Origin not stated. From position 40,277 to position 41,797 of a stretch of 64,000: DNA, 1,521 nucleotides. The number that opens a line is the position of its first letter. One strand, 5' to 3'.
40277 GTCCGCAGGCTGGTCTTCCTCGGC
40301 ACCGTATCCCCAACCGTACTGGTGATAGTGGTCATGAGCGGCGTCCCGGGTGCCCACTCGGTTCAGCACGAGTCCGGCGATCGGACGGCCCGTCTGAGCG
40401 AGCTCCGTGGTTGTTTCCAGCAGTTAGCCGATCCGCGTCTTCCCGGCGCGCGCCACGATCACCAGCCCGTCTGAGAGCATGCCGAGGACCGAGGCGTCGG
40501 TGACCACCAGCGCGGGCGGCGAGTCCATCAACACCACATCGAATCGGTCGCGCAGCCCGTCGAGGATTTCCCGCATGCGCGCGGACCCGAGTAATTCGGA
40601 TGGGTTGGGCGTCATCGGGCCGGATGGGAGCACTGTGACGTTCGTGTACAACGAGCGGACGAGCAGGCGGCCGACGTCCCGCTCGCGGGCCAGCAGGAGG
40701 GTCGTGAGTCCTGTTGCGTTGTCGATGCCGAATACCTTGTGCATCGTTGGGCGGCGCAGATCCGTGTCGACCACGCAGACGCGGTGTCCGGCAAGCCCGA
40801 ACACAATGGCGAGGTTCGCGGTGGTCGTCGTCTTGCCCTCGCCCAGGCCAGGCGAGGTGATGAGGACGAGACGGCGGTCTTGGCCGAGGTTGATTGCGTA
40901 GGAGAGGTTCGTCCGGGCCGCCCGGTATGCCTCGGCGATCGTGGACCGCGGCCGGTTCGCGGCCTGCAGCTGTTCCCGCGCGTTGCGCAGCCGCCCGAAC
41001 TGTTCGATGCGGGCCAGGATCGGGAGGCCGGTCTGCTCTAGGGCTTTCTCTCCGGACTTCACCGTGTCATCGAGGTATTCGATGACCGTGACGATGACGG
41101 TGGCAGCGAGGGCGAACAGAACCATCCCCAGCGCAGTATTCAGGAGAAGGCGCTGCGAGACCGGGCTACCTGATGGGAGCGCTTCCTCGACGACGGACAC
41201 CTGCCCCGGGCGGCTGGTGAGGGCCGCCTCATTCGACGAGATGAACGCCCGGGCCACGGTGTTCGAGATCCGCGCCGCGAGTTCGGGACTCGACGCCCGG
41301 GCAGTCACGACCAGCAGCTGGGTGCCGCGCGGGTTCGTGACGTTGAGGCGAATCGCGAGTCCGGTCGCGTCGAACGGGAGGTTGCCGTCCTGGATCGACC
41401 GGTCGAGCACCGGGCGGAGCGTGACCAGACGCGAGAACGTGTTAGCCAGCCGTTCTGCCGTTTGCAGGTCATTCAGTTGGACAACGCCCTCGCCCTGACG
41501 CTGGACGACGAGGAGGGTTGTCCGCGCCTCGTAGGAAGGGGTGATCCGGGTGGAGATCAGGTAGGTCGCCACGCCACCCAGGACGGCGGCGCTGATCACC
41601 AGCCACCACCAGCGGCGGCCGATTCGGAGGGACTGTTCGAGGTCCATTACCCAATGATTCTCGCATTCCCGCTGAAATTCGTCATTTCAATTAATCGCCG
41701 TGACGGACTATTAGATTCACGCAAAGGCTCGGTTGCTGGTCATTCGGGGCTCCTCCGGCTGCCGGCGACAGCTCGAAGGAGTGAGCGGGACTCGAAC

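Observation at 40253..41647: BY-kinase interrupted by an in-frame TAA exactly before the conserved C-terminal tyrosine cluster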

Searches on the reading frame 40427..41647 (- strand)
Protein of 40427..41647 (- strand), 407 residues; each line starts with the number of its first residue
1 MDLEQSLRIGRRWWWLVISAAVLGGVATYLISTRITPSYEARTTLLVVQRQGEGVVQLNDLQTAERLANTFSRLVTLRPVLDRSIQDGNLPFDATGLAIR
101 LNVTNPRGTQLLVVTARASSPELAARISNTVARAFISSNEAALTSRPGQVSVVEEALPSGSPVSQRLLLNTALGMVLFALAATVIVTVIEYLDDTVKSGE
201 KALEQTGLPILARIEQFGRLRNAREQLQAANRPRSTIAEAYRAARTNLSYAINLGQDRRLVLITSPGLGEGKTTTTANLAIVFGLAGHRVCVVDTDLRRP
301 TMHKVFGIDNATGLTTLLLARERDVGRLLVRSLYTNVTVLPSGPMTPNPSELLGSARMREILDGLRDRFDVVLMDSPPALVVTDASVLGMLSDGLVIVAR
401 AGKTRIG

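Call 10: find_related_loci(query=window:40427-41647:-, collection=genome_contigs, flank=6000)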
Query seq(407 aa) (407 aa) in genome_contigs; peptide patterns used: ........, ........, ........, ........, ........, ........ (x = any residue, [..] = any of these).
599 stretches matched a pattern (row limit reached: there are more); 382 encode a relative of the query (tblastn E <= 1e-3); the best 80 are kept; 80 distinct loci.
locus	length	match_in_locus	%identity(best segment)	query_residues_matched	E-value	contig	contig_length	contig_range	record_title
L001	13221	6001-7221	83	1-407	0e+0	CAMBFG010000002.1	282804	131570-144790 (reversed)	MAG: Dehalococcoides mccartyi isolate MH-09jul19-197 genome assembly, contig: MH-09jul19-C25, whole genome shotgun seque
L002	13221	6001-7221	71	1-407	0e+0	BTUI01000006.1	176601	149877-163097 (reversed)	MAG: Chloroflexota bacterium AMX-MBFR-23 DNA, sequence06, whole genome shotgun sequence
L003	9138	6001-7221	70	1-407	0e+0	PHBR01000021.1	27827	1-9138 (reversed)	MAG: Chloroflexi bacterium HGW-Chloroflexi-9 bjp_ig2069_scaffold_794, whole genome shotgun sequence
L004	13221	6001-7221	68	1-407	7e-179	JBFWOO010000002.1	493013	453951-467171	MAG: Dehalococcoidia bacterium isolate CA_2019_TPBF_138 NODE_138_length_493013_cov_8.872413_TPBF, whole genome shotgun s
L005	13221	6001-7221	71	1-407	1e-175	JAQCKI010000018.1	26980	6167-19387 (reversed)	MAG: Chloroflexota bacterium isolate casp40-mb.64 NODE_4193_length_26980_cov_0.090845, whole genome shotgun sequence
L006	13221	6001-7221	66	1-407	1e-173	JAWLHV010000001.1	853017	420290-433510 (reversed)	MAG: Dehalococcoidia bacterium isolate 30dZY2.bin.80 NODE_9_length_853017_cov_7.380028, whole genome shotgun sequence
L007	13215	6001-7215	66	1-405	2e-173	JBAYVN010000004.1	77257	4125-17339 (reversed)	MAG: Dehalococcoidia bacterium isolate SO_2016_LW3_60 scaffold00494_LW162_2016, whole genome shotgun sequence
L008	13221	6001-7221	67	1-407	2e-170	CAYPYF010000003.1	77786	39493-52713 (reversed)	MAG TPA_asm: uncultured Dehalococcoidaceae bacterium isolate SRP344714_co2_30 genome assembly, contig: NODE_689_length_7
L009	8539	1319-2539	68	1-407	2e-167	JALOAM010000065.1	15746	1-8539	MAG: Dehalococcoidia bacterium isolate SO_2017_LW2 bin 160 scaffold_8181_c1_LW138R_2017, whole genome shotgun sequence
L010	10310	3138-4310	65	19-405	8e-156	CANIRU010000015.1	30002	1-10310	MAG: Chloroflexi bacterium isolate RH-15aug16-1 genome assembly, contig: RH-15aug16-C2788, whole genome shotgun sequence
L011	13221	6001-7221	80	1-407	0e+0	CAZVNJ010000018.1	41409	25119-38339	MAG TPA_asm: uncultured Dehalococcoides sp. isolate SRP237561_co1_116 genome assembly, contig: NODE_1285_length_41409_co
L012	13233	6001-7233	54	1-407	2e-135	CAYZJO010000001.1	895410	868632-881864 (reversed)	MAG TPA_asm: uncultured Dehalococcoidaceae bacterium isolate binchicken_co235_250 genome assembly, contig: NODE_1_length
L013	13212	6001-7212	44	1-406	1e-99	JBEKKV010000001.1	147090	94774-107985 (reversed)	MAG: Dehalococcoidia bacterium isolate SPRUCE 355 SPRUCE_355_1, whole genome shotgun sequence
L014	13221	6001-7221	58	1-405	6e-153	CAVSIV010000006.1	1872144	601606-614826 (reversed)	MAG: uncultured Chloroflexia bacterium isolate MFD01721.bin.2.155 genome assembly, contig: contig_9697, whole genome sho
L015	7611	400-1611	43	1-406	3e-94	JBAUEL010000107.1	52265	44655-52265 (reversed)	MAG: Dehalococcoidia bacterium isolate MFD13097_ilm_asm_bin20 k127_156710, whole genome shotgun sequence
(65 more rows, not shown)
